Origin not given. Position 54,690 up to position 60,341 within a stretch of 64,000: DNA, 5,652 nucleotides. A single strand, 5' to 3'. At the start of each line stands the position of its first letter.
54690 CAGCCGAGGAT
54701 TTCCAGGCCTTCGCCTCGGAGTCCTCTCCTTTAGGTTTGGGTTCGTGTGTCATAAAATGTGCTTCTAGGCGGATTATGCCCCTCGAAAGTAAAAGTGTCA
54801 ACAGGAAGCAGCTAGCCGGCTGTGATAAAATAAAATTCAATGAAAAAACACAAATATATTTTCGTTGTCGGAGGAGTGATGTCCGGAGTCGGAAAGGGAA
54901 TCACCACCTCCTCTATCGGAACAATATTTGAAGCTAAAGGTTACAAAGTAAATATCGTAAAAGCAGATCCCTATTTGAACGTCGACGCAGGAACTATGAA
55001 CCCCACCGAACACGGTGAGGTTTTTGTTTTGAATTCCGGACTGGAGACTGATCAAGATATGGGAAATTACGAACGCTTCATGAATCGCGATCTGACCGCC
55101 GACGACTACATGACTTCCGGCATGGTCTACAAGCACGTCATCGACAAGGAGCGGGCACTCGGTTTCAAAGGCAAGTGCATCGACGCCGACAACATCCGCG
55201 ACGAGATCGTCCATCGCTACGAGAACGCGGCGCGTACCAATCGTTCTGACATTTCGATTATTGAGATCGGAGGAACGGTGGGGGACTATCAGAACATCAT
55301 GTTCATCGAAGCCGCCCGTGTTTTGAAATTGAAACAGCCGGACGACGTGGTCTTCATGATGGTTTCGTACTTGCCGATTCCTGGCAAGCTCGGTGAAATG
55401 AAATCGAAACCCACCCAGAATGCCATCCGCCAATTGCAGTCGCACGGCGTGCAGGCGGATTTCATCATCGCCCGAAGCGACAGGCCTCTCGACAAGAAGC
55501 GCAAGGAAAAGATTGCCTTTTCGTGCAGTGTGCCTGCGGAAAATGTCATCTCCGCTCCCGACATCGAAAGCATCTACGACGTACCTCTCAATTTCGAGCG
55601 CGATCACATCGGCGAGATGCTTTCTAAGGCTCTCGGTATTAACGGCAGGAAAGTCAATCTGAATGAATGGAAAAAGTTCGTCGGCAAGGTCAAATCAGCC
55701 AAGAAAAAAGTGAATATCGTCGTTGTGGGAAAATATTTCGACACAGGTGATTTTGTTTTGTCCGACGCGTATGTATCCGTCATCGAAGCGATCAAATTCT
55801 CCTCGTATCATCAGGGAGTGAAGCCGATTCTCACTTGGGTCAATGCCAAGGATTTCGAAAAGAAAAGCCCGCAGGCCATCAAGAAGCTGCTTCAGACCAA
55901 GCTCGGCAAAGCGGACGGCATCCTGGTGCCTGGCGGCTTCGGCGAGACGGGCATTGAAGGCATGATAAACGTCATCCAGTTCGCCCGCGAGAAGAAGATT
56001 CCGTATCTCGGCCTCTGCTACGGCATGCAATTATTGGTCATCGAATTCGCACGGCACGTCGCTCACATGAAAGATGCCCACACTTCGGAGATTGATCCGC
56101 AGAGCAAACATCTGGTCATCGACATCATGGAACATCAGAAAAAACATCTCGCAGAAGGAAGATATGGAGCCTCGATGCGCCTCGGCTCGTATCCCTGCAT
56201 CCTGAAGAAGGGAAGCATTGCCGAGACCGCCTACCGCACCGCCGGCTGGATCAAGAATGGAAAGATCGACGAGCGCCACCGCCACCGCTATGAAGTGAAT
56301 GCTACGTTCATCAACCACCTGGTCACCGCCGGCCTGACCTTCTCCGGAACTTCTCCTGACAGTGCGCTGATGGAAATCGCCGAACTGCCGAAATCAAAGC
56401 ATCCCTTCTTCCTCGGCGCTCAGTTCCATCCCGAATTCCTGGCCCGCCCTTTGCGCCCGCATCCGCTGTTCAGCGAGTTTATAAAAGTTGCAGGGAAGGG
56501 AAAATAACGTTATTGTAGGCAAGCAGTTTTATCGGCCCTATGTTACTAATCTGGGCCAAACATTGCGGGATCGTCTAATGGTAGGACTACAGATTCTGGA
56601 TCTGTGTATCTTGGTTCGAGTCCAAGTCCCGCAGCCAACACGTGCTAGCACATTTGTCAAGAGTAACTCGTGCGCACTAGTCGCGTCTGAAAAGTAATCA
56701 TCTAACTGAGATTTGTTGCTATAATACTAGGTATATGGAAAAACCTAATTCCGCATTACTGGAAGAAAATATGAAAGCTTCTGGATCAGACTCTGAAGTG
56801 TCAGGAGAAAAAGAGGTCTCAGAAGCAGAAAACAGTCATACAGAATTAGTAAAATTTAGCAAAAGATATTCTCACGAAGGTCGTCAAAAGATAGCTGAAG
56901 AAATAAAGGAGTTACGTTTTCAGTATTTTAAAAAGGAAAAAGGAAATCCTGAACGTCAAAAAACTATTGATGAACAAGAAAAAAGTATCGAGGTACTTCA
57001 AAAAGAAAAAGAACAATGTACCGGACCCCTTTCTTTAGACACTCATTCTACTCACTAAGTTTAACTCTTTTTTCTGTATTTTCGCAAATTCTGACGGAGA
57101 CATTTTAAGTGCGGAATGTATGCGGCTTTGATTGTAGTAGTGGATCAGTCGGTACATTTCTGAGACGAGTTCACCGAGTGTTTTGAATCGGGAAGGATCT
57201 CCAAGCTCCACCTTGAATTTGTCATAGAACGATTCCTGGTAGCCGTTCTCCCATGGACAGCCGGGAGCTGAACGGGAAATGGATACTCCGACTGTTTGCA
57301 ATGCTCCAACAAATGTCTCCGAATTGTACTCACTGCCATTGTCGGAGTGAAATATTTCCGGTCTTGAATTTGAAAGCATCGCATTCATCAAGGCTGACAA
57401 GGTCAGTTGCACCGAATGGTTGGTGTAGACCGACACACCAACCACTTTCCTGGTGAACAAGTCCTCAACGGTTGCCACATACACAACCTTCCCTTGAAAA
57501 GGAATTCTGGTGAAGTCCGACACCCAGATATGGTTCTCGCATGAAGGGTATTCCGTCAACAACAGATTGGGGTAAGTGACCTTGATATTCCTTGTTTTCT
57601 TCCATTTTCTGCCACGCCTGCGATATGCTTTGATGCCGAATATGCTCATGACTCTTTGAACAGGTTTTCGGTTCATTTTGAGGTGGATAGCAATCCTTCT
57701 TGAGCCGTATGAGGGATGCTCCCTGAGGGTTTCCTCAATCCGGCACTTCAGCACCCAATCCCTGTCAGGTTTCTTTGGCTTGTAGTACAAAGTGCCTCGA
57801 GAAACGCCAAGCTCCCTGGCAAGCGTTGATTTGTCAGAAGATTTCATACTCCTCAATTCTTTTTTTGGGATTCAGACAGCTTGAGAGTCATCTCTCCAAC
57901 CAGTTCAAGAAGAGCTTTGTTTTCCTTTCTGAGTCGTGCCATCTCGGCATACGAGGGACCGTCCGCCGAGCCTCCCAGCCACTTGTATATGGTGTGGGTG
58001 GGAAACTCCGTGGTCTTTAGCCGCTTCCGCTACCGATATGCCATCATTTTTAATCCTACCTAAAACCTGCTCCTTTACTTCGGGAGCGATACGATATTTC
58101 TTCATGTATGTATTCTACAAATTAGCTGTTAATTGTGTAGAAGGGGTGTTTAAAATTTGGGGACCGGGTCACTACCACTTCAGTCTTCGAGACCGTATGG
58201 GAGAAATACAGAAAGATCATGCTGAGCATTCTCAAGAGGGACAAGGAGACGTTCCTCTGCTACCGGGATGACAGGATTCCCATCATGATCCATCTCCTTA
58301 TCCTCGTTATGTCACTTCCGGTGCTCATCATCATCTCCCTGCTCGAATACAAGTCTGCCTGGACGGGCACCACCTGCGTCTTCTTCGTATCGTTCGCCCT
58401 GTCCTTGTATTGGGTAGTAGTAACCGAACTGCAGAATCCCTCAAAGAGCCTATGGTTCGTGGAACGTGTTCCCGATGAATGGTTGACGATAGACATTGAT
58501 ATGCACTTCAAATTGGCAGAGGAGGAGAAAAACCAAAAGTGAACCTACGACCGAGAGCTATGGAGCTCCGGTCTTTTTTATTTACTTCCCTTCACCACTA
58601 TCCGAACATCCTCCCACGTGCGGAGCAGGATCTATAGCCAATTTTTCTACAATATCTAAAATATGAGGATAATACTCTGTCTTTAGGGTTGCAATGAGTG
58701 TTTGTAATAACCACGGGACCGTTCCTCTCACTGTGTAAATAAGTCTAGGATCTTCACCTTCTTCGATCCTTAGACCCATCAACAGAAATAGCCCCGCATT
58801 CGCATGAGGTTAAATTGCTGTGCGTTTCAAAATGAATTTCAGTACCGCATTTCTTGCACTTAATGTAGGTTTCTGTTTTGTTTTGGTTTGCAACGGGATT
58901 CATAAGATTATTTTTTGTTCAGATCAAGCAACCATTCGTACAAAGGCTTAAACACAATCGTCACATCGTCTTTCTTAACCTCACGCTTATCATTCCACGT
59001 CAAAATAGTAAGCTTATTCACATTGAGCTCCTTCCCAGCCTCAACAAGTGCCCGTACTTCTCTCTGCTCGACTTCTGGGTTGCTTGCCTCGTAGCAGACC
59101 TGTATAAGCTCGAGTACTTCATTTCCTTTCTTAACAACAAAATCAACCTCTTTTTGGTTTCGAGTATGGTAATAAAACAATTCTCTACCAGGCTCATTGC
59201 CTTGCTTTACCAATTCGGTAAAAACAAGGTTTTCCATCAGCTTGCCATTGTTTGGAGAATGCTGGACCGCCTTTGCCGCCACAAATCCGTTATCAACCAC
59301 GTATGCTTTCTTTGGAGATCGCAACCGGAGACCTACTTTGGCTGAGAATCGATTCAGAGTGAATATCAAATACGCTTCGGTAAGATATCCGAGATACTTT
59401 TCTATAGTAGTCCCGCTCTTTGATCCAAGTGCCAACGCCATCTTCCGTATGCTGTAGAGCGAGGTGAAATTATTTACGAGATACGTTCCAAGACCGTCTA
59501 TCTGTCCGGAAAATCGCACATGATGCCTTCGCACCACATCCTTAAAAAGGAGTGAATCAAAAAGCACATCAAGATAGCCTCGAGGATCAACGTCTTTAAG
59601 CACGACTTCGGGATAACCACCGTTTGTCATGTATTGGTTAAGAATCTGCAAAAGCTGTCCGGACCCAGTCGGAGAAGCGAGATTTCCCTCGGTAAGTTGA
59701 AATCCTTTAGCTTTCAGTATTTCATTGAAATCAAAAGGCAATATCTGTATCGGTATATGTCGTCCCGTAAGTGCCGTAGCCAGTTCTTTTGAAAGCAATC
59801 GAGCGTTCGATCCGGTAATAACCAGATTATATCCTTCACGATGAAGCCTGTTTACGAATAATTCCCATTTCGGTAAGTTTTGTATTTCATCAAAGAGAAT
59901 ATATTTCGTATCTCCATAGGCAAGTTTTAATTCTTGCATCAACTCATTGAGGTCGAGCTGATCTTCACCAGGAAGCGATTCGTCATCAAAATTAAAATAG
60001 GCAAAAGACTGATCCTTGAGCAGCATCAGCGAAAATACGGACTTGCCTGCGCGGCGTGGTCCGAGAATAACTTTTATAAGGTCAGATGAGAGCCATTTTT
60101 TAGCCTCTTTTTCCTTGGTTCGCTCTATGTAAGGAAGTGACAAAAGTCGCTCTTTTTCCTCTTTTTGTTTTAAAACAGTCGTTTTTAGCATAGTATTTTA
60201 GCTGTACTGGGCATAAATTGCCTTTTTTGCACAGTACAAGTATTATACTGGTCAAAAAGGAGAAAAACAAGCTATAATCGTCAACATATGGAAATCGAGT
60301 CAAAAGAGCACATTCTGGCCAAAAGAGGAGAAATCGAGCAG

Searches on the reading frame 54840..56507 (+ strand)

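Call 30: search_protein_families(library=pfam, proteins=[window:54840-56507:+], max_evalue=0.001)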
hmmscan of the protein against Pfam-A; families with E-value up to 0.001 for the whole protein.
window:54840-56507:+ (555 aa): 4 families
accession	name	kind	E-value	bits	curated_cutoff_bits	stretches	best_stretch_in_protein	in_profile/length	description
PF06418.20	CTP_synth_N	-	7.2e-95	317.8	26.1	1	5-266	1-264/265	CTP synthase N-terminus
PF00117.34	GATase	-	7.8e-35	120.7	22.8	1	307-549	2-189/190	Glutamine amidotransferase class-I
PF07722.19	Peptidase_C26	-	1.9e-05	25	20.5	1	377-532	96-219/219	Peptidase C26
PF01656.29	CbiA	-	4.6e-05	23.8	25.4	1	10-139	3-54/125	CobQ/CobB/MinD/ParA nucleotide binding domain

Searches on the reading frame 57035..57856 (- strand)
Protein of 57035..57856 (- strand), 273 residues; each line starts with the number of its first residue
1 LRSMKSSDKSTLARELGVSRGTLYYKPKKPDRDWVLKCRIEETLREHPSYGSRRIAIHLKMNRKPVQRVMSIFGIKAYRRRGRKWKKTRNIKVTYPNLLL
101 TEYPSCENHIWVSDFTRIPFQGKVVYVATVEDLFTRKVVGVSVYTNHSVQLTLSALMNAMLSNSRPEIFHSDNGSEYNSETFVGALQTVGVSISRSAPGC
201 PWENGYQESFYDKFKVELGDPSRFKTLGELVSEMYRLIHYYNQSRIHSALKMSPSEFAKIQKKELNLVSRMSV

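Call 30: search_protein_families(library=pfam, proteins=[window:57035-57856:-], max_evalue=0.001)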
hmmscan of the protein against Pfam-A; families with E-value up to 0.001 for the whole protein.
window:57035-57856:- (273 aa): 5 families
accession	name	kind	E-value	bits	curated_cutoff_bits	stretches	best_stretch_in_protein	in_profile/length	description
PF00665.32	rve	-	1.6e-18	67.2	32.6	1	105-201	2-102/102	Integrase core domain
PF13683.12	rve_3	-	9.1e-14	51.4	26.5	1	190-253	2-65/67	Integrase core domain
PF13333.12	rve_2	-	3.9e-08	33.7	22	1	208-257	1-51/56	Integrase core domain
PF13276.12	HTH_21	-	3.5e-05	24.4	28.1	1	36-81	7-58/60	HTH-like domain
PF02954.25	HTH_8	-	0.00052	20.1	22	0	9-28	21-40/42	Bacterial regulatory protein, Fis family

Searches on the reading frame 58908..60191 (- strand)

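Call 30: search_protein_families(library=pfam, proteins=[window:58908-60191:-], max_evalue=0.001)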
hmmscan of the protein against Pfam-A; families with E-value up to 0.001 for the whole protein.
window:58908-60191:- (427 aa): 2 families
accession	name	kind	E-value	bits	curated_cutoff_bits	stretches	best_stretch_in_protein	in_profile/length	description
PF13173.12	AAA_14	-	1.4e-31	109.6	27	1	38-159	3-129/129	AAA domain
PF13635.12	DUF4143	-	4.2e-25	88.8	28.1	1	217-367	2-159/160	Domain of unknown function (DUF4143)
